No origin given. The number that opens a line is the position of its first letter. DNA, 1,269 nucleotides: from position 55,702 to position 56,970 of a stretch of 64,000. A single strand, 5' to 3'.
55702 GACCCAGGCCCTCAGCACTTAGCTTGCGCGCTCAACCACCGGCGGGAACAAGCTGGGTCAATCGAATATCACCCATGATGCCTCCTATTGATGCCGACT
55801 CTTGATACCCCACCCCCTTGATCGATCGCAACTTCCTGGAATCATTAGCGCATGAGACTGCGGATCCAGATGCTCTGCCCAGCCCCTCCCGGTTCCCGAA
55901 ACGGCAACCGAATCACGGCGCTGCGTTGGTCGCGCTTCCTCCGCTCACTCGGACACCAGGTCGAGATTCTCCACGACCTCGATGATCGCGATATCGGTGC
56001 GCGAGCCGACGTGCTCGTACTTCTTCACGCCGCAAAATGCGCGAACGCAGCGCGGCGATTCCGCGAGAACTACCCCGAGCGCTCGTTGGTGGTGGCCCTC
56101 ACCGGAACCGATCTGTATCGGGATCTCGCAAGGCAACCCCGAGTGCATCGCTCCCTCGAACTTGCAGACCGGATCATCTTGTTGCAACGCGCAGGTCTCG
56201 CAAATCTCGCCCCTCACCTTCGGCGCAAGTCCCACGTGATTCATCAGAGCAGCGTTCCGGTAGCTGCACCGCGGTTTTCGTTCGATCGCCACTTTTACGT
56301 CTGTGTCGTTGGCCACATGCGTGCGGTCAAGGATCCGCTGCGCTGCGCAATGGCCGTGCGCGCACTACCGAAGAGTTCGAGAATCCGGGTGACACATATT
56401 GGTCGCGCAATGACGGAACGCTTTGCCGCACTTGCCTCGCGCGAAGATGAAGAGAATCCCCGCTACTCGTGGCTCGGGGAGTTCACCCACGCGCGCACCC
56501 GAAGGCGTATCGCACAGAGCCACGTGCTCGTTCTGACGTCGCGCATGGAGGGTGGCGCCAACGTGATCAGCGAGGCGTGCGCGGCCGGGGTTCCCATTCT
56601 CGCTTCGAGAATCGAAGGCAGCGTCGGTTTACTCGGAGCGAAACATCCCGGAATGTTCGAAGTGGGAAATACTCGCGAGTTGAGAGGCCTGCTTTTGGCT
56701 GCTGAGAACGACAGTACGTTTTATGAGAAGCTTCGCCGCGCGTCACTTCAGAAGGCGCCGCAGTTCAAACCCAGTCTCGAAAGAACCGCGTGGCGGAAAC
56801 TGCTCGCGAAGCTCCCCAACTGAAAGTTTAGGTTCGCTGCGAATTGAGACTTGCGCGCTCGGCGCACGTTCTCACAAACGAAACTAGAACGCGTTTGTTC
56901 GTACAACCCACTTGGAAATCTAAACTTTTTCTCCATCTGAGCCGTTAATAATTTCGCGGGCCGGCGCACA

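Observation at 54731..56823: Head-to-head selD / SenB-like glycosyltransferase pair without a SenA- or OvsA-type partner: candidate selenosugar cassette feeding an unknown product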

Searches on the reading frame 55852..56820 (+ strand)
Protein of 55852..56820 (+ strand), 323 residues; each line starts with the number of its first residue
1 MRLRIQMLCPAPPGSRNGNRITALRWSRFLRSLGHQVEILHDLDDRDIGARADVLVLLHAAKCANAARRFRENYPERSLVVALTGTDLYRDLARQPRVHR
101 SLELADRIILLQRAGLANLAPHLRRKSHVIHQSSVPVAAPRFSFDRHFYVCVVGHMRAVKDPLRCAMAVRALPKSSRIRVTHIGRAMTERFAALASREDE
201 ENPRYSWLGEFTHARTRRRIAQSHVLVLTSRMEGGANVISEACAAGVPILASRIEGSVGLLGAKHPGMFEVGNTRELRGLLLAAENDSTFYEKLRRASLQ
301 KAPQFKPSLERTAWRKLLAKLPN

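Call 5: search_protein_families(library=ncbifam, proteins=[window:55852-56820:+], max_evalue=0.01)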
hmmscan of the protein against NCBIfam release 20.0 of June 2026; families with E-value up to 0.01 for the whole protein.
window:55852-56820:+ (323 aa): 11 families
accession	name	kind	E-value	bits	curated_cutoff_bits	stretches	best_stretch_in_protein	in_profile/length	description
TIGR04348.1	TIGR04348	equivalog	1.3e-111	372.6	300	1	5-319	1-309/310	selenoneine biosynthesis selenosugar synthase SenB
NF038229.1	Glyco4_Geo_Pelo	equivalog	1.2e-31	110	400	1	4-319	1-334/338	GPMC system family 4 glycosyltransferase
TIGR03088.1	stp2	hypoth_equivalog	1.6e-08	34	409.05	1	132-268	179-318/374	TIGR03088 family PEP-CTERM/XrtA system glycosyltransferase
NF046085.1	XrtY_assoc_Gly1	equivalog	1e-05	24.6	400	1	202-297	264-359/387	XrtY-associated glycosyltransferase XYAG1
NF047684.1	TeichurnBiosyTuaC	equivalog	1.1e-05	24.6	550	1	151-295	223-362/391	teichuronic acid biosynthesis protein TuaC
NF041010.1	glycosy_Agl16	equivalog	1.1e-05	24.5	575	1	202-303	233-333/352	glycosylation protein Agl16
NF041876.1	EPS_EpsE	equivalog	8.8e-05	21.9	400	1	206-269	279-342/389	exopolysaccharide biosynthesis GT4 family glycosyltransferase EpsE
TIGR04047.1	MSMEG_0565_glyc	hypoth_equivalog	0.00019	20.7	259.85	1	188-285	242-339/373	MSMEG_0565 family glycosyltransferase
TIGR03999.1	thiol_BshA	equivalog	0.0019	17.2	273.7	1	155-307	207-359/375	N-acetyl-alpha-D-glucosaminyl L-malate synthase BshA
NF007396.0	PRK09922.1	equivalog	0.002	17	385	1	205-289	240-328/361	lipopolysaccharide 1,6-galactosyltransferase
NF047880.1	glyco_SdgA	exception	0.0045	15.6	800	1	216-318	383-487/488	serine-aspartate repeat adhesin O-glycosyltransferase SdgA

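Call 6: search_protein_families(library=pfam, proteins=[window:55852-56820:+], max_evalue=0.01)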
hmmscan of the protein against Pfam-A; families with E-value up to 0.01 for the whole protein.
window:55852-56820:+ (323 aa): 3 families
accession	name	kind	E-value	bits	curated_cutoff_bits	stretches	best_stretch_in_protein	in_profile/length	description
PF13692.12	Glyco_trans_1_4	-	6.1e-11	43.2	27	1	149-264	3-118/142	Glycosyl transferases group 1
PF00534.26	Glycos_transf_1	-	7.2e-11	42.3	26.4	1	146-296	14-167/172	Glycosyl transferases group 1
PF20706.3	GT4-conflict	-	0.00015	21.3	26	1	214-265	273-324/385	Family 4 Glycosyltransferase in conflict systems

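Call 9: find_homologous_proteins(query=window:55852-56820:+, max_evalue=1e-10)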
Query window:55852-56820:+ (323 aa): 5550 proteins with E <= 1e-10 among 8000 candidates; the best 120 are listed.
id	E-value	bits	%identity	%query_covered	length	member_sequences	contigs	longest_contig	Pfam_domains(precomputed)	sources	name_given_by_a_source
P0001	2.5e-203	692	97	100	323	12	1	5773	PF00534.27,PF13692.13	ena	-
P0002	2.1e-170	584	84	99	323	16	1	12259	PF00534.27,PF20706.4,PF13692.13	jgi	-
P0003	5.6e-167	573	81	99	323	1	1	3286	PF00534.27,PF13692.13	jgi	jgi:putative glycosyltransferase (TIGR04348 family)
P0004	2.3e-166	571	79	100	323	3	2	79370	PF00534.27,PF13692.13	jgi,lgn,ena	jgi:putative glycosyltransferase (TIGR04348 family)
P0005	1.4e-163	561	79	99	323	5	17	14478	PF00534.27,PF13692.13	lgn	-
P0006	4.4e-157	540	76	99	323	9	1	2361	PF00534.27,PF13692.13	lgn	-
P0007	2.9e-153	528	74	99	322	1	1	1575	PF00534.27,PF13692.13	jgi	jgi:putative glycosyltransferase (TIGR04348 family)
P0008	7.0e-146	503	72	99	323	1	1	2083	PF00534.27,PF13692.13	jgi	jgi:putative glycosyltransferase (TIGR04348 family)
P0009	4.1e-137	475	76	89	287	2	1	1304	PF00534.27,PF13692.13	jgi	jgi:putative glycosyltransferase (TIGR04348 family)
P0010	8.1e-137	474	74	90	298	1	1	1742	PF00534.27,PF13692.13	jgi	jgi:putative glycosyltransferase (TIGR04348 family)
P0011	4.7e-135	468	66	99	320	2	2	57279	PF00534.27,PF13692.13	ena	-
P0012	1.1e-134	467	65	100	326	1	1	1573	PF00534.27,PF13692.13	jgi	jgi:putative glycosyltransferase (TIGR04348 family)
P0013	1.7e-128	446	63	100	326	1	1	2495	PF00534.27,PF13692.13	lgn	-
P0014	7.8e-128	444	64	98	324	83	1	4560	PF00534.27,PF13692.13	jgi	jgi:putative glycosyltransferase (TIGR04348 family)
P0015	1.4e-124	433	61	99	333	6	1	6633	PF00534.27,PF13692.13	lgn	-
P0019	1.8e-108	381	64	86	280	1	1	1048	PF00534.27,PF13692.13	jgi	jgi:putative glycosyltransferase (TIGR04348 family)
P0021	2.6e-101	357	57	99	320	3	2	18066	PF00534.27,PF13692.13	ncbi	ncbi:MAG: selenoneine biosynthesis selenosugar synthase SenB [Myxococcota bacterium]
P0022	1.5e-100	354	56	99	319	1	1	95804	PF00534.27,PF13692.13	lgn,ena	-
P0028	2.5e-97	344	57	99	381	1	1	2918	PF00534.27,PF13692.13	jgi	jgi:putative glycosyltransferase (TIGR04348 family)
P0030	1.2e-96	342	60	88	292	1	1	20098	PF00534.27,PF13692.13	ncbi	-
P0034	1.1e-95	339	55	98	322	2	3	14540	PF00534.27,PF13692.13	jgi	jgi:putative glycosyltransferase (TIGR04348 family)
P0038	2.5e-95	337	53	99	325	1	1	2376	PF00534.27,PF20706.4,PF13692.13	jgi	jgi:putative glycosyltransferase (TIGR04348 family)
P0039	4.0e-95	337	53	99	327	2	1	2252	PF00534.27,PF13692.13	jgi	jgi:putative glycosyltransferase (TIGR04348 family)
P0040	4.4e-95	337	53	99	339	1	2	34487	PF00534.27,PF20706.4,PF13692.13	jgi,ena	jgi:putative glycosyltransferase (TIGR04348 family)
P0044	9.3e-95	335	54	98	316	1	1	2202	PF00534.27,PF20706.4,PF13692.13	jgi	jgi:putative glycosyltransferase (TIGR04348 family)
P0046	1.1e-94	335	54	98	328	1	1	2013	PF00534.27,PF13692.13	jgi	jgi:putative glycosyltransferase (TIGR04348 family)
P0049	1.6e-94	335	55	99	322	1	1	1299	PF00534.27,PF13692.13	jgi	jgi:putative glycosyltransferase (TIGR04348 family)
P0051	2.6e-94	334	56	98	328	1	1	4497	PF00534.27,PF13692.13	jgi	jgi:putative glycosyltransferase (TIGR04348 family)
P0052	2.7e-94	334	56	99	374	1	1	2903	PF00534.27,PF13692.13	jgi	jgi:putative glycosyltransferase (TIGR04348 family)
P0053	3.0e-94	334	55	99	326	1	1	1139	PF00534.27,PF13692.13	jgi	jgi:putative glycosyltransferase (TIGR04348 family)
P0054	3.2e-94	334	54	98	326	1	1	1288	PF00534.27,PF20706.4,PF13692.13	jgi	jgi:putative glycosyltransferase (TIGR04348 family)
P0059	7.1e-94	333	53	99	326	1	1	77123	PF00534.27,PF20706.4,PF13692.13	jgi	jgi:putative glycosyltransferase (TIGR04348 family)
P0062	1.2e-93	332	53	99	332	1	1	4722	PF00534.27,PF13692.13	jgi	jgi:putative glycosyltransferase (TIGR04348 family)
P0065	1.4e-93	332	54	98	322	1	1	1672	PF00534.27,PF13692.13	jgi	jgi:putative glycosyltransferase (TIGR04348 family)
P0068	1.9e-93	331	52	98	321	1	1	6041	PF00534.27,PF20706.4,PF13692.13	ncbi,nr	ncbi:MAG: TIGR04348 family glycosyltransferase [Planctomycetia bacterium]|nr:TIGR04348 family glycos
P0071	2.8e-93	331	55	98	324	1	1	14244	PF00534.27,PF13692.13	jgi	jgi:putative glycosyltransferase (TIGR04348 family)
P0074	3.2e-93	330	53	99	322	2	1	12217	PF00534.27,PF13692.13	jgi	jgi:putative glycosyltransferase (TIGR04348 family)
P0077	4.7e-93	330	54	98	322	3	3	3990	PF00534.27,PF20706.4,PF13692.13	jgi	jgi:putative glycosyltransferase (TIGR04348 family)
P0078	6.0e-93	330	54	97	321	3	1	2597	PF00534.27,PF13692.13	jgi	jgi:putative glycosyltransferase (TIGR04348 family)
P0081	1.2e-92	329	52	98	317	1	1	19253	PF00534.27,PF13692.13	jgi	jgi:putative glycosyltransferase (TIGR04348 family)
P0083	1.5e-92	328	55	92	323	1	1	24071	PF00534.27,PF13692.13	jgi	jgi:putative glycosyltransferase (TIGR04348 family)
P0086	1.7e-92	328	50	99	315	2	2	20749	PF00534.27,PF13692.13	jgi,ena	jgi:putative glycosyltransferase (TIGR04348 family)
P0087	1.8e-92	328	51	99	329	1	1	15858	PF00534.27,PF13692.13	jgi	jgi:putative glycosyltransferase (TIGR04348 family)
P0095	4.0e-92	327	52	99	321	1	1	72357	PF00534.27,PF13692.13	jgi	jgi:putative glycosyltransferase (TIGR04348 family)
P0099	5.8e-92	326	53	98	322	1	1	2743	PF00534.27,PF13692.13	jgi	jgi:putative glycosyltransferase (TIGR04348 family)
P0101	6.9e-92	326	52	99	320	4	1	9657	PF00534.27,PF13692.13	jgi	jgi:putative glycosyltransferase (TIGR04348 family)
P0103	7.7e-92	326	52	99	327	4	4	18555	PF00534.27,PF13692.13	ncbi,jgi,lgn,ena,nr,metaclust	ncbi:MAG TPA: selenoneine biosynthesis selenosugar synthase SenB [Gemmataceae bacterium]|nr:selenone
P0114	1.8e-91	325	52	98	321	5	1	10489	PF00534.27,PF13692.13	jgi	jgi:putative glycosyltransferase (TIGR04348 family)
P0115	2.5e-91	324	50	99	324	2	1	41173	PF00534.27,PF13692.13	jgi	jgi:putative glycosyltransferase (TIGR04348 family)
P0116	2.8e-91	324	53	99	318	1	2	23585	PF00534.27,PF13692.13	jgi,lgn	jgi:putative glycosyltransferase (TIGR04348 family)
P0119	3.3e-91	324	51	99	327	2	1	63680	PF00534.27,PF20706.4,PF13692.13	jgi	jgi:putative glycosyltransferase (TIGR04348 family)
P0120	3.7e-91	324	53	99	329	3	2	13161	PF00534.27,PF20706.4,PF13692.13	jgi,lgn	jgi:putative glycosyltransferase (TIGR04348 family)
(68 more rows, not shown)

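Call 12: find_encoding_contigs(protein=window:55852-56820:+, flank=10000, max_places=6)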
Protein window:55852-56820:+ (323 aa): no gene with exactly this product is on record in the collection.

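Call 13: find_encoding_contigs(protein=P0004, flank=10000, max_places=3)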
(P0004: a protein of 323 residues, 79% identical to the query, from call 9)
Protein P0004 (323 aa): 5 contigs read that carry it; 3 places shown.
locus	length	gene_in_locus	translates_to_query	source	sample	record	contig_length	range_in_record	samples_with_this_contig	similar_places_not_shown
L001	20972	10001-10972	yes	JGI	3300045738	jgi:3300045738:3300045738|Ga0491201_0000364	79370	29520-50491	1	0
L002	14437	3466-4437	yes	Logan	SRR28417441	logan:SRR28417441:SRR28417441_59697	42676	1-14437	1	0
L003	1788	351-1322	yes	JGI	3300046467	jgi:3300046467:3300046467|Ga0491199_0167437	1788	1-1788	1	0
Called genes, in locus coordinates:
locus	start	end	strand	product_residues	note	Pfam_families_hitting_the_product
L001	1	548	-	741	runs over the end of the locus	-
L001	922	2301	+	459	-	PF05896:NQRA_N, PF24836:NQRA_2nd, PF11973:NQRA_SLBB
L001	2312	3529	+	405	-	PF03116:NQR2_RnfD_RnfE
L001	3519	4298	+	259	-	PF04205:FMN_bind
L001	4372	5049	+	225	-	PF02508:Rnf-Nqr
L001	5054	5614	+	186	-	PF02508:Rnf-Nqr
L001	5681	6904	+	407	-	PF00111:Fer2, PF00970:FAD_binding_6, PF00175:NAD_binding_1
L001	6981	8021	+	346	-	PF02424:ApbE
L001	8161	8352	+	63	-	-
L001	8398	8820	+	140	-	-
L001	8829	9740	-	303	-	PF00586:AIRS, PF02769:AIRS_C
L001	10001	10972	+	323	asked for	PF00534:Glycos_transf_1, PF13692:Glyco_trans_1_4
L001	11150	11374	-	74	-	-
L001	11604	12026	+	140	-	PF04379:DUF525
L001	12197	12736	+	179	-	PF18902:DUF5658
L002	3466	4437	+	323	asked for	PF00534:Glycos_transf_1, PF13692:Glyco_trans_1_4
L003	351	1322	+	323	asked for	PF00534:Glycos_transf_1, PF13692:Glyco_trans_1_4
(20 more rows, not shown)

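Call 14: find_encoding_contigs(protein=P0002, flank=10000, max_places=3)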
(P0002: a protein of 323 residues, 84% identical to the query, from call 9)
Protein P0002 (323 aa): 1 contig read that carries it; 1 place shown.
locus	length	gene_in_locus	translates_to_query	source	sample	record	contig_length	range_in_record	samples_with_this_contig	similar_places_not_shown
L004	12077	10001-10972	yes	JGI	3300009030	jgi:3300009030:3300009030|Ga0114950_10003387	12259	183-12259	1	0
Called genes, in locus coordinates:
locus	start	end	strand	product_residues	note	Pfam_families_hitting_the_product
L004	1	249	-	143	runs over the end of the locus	?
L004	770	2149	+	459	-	PF05896:NQRA_N, PF24836:NQRA_2nd, PF11973:NQRA_SLBB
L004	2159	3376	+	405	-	PF03116:NQR2_RnfD_RnfE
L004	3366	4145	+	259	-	PF04205:FMN_bind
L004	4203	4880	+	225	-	PF02508:Rnf-Nqr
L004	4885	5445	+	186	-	PF02508:Rnf-Nqr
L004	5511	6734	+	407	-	PF00111:Fer2, PF00970:FAD_binding_6 (weak), PF00175:NAD_binding_1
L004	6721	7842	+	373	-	PF02424:ApbE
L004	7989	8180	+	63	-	-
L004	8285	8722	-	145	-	-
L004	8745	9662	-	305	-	PF00586:AIRS, PF02769:AIRS_C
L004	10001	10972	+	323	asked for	PF00534:Glycos_transf_1, PF13692:Glyco_trans_1_4, PF20706:GT4-conflict (faint)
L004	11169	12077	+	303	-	?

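Call 15: find_encoding_contigs(protein=P0011, flank=10000, max_places=3)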
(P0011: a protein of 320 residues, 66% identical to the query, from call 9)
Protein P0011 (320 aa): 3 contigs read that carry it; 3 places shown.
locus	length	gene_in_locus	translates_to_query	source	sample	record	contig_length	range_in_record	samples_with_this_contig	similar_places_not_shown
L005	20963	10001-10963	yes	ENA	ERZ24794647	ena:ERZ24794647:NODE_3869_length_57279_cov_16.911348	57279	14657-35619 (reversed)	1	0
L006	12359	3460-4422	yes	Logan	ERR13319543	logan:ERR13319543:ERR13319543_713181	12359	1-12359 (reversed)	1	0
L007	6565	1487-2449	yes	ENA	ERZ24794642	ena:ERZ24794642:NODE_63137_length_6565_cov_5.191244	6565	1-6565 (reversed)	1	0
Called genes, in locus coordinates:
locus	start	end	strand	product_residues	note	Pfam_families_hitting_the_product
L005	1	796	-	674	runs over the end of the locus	-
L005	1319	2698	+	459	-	PF05896:NQRA_N, PF24836:NQRA_2nd, PF11973:NQRA_SLBB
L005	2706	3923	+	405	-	PF03116:NQR2_RnfD_RnfE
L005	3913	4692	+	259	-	PF04205:FMN_bind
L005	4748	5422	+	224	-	PF02508:Rnf-Nqr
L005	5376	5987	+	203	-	PF02508:Rnf-Nqr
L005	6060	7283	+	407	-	PF00111:Fer2, PF00970:FAD_binding_6 (weak), PF00175:NAD_binding_1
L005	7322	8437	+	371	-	PF02424:ApbE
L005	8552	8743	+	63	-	-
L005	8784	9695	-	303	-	PF00586:AIRS, PF02769:AIRS_C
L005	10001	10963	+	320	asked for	PF00534:Glycos_transf_1, PF13692:Glyco_trans_1_4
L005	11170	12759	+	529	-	PF11104:PilM_2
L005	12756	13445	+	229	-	-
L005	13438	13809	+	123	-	-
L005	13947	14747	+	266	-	PF07655:Secretin_N_2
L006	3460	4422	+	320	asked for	PF00534:Glycos_transf_1, PF13692:Glyco_trans_1_4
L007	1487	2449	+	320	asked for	PF00534:Glycos_transf_1, PF13692:Glyco_trans_1_4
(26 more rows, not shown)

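Call 16: find_encoding_contigs(protein=P0022, flank=10000, max_places=2)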
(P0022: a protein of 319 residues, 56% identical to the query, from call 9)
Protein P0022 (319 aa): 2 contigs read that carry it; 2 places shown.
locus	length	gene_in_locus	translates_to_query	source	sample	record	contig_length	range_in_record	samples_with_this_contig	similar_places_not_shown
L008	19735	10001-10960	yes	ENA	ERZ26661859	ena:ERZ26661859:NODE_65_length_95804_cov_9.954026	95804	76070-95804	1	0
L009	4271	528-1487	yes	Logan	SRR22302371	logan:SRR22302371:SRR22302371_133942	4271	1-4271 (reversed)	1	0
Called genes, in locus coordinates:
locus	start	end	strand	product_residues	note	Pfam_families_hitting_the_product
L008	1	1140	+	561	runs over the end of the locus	PF00999:Na_H_Exchanger, PF00359:PTS_EIIA_2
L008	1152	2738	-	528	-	-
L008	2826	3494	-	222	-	-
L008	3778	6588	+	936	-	PF02412:TSP_3 (weak)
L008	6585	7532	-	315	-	PF00296:Bac_luciferase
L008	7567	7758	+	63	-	PF20487:DUF6726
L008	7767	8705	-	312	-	PF04055:Radical_SAM, PF06463:Mob_synth_C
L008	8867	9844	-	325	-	PF00586:AIRS, PF02769:AIRS_C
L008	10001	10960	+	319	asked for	PF00534:Glycos_transf_1, PF13692:Glyco_trans_1_4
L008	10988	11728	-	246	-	PF07224:Chlorophyllase (faint), PF01738:DLH, PF00561:Abhydrolase_1 (faint), PF12146:Hydrolase_4 (faint), PF00326:Peptidase_S9 (faint), PF02230:Abhydrolase_2 (weak), PF08840:BAAT_C (faint)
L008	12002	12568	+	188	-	PF18433:DUF5610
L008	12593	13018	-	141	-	PF07885:Ion_trans_2, PF02254:TrkA_N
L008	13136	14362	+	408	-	PF13091:PLDc_2, PF00614:PLDc (weak), PF13091:PLDc_2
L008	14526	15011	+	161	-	PF00571:CBS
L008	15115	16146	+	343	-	PF25954:Beta-barrel_RND_2, PF26002:Beta-barrel_AprE (weak)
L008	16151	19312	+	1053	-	PF00873:ACR_tran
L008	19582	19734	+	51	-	?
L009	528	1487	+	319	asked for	PF00534:Glycos_transf_1, PF13692:Glyco_trans_1_4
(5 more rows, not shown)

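Call 17: find_encoding_contigs(protein=P0103, flank=10000, max_places=2)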
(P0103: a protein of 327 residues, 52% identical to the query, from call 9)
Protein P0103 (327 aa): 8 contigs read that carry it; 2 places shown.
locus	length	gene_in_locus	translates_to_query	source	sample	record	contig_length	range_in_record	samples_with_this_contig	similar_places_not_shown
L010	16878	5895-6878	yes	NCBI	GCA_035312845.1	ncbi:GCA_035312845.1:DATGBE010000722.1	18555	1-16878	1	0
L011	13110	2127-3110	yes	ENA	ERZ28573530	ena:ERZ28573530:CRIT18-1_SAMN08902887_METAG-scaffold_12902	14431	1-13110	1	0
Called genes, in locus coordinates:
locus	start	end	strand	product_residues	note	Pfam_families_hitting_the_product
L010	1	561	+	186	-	?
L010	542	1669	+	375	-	-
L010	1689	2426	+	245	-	-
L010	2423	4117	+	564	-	PF03321:GH3, PF23571:GH3_M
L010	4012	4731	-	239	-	PF14378:PAP2_3, PF01569:PAP2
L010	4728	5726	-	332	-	PF00487:FA_desaturase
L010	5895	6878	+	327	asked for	PF00534:Glycos_transf_1, PF13692:Glyco_trans_1_4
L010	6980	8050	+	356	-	PF02615:Ldh_2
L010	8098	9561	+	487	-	PF07394:DUF1501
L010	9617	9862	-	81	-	PF01016:Ribosomal_L27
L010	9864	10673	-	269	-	-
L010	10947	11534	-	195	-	PF05685:Uma2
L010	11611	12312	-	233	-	PF00487:FA_desaturase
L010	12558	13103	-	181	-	PF12092:DUF3568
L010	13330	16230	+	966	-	PF00012:HSP70, PF06723:MreB_Mbl, PF12531:DUF3731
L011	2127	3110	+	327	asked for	PF00534:Glycos_transf_1, PF13692:Glyco_trans_1_4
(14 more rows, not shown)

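Call 20: find_related_loci(query=window:55852-56820:+, collection=genome_contigs, flank=10000)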
Query window:55852-56820:+ (323 aa) in genome_contigs; peptide patterns used: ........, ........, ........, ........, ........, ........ (x = any residue, [..] = any of these).
600 stretches matched a pattern (row limit reached: there are more); 555 encode a relative of the query (tblastn E <= 1e-3); the best 80 are kept; 80 distinct loci.
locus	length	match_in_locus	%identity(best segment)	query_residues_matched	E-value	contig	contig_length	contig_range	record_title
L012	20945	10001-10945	51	3-321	7e-97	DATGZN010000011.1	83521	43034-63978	MAG TPA_asm: Bryobacteraceae bacterium isolate SMAG_U10665 k141_236791, whole genome shotgun sequence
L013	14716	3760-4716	52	3-321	6e-96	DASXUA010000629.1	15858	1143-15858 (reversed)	MAG TPA_asm: Phycisphaerae bacterium isolate SMAG_U4706 k141_2529450, whole genome shotgun sequence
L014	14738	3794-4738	50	3-321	9e-95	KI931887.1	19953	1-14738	MAG: Candidatus Entotheonella sp. TSY1 genomic scaffold TSY1_scaffold00158, whole genome shotgun sequence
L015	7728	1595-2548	51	1-321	5e-94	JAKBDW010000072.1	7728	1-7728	MAG: Proteobacteria bacterium isolate BP6.bin131 NODE_18666_length_7728_cov_1.301145, whole genome shotgun sequence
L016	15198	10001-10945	51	3-321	2e-93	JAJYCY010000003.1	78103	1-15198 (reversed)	MAG: Proteobacteria bacterium isolate BP9.bin79 NODE_442_length_78103_cov_16.915551, whole genome shotgun sequence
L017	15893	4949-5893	50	3-321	5e-93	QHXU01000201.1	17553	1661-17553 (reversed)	MAG: Acidobacteria bacterium isolate gp3 AA111 14_1009_16_30cm_scaffold_19159_curated, whole genome shotgun sequence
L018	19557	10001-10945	50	3-321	1e-92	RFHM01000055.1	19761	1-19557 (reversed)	MAG: Acidobacteria bacterium isolate J050 k99_109123, whole genome shotgun sequence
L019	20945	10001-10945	51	3-321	4e-92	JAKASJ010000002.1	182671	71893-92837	MAG: Proteobacteria bacterium isolate YP1.bin44 NODE_68_length_182671_cov_3.685659, whole genome shotgun sequence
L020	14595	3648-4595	49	2-321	2e-90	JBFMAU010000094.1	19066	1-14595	MAG: Acidobacteriota bacterium isolate MAG146 MAG146_94, whole genome shotgun sequence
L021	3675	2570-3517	49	3-321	1e-90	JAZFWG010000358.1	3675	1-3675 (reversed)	MAG: Alphaproteobacteria bacterium isolate BS3bin.40 BS3bin.40_358, whole genome shotgun sequence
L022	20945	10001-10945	50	3-321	3e-89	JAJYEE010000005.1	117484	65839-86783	MAG: Proteobacteria bacterium isolate DBS1-1.bin143 NODE_168_length_117484_cov_22.903661, whole genome shotgun sequence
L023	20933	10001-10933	48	4-318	3e-89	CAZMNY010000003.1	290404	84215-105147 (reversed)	MAG TPA_asm: uncultured Pirellulaceae bacterium isolate SRP077602_co7_198 genome assembly, contig: NODE_29_length_290404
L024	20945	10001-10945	47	3-321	2e-89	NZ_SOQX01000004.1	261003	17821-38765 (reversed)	Thiohalophilus thiocyanatoxydans strain DSM 16326 Ga0244672_104, whole genome shotgun sequence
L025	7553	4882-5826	50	3-321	5e-89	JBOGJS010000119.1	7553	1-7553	MAG: Terriglobia bacterium isolate TC-S_metawrap_bin.80 k127_66492, whole genome shotgun sequence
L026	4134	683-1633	47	3-323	6e-89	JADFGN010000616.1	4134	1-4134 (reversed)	MAG: Candidatus Poribacteria bacterium isolate B30T1B8 B30T1B8_NODE49231, whole genome shotgun sequence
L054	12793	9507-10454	48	3-321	2e-85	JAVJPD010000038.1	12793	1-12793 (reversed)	MAG: Rhodospirillales bacterium isolate A1-SPW-39 k141_17754, whole genome shotgun sequence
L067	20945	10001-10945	45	3-321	2e-83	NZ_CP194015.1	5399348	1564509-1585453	Amphritea sp. HPY chromosome, complete genome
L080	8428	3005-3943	46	3-318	1e-82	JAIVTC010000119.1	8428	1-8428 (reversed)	MAG: Candidatus Bathyarchaeota archaeon isolate HYP3_US_13_22 k127_1389397_33307, whole genome shotgun sequence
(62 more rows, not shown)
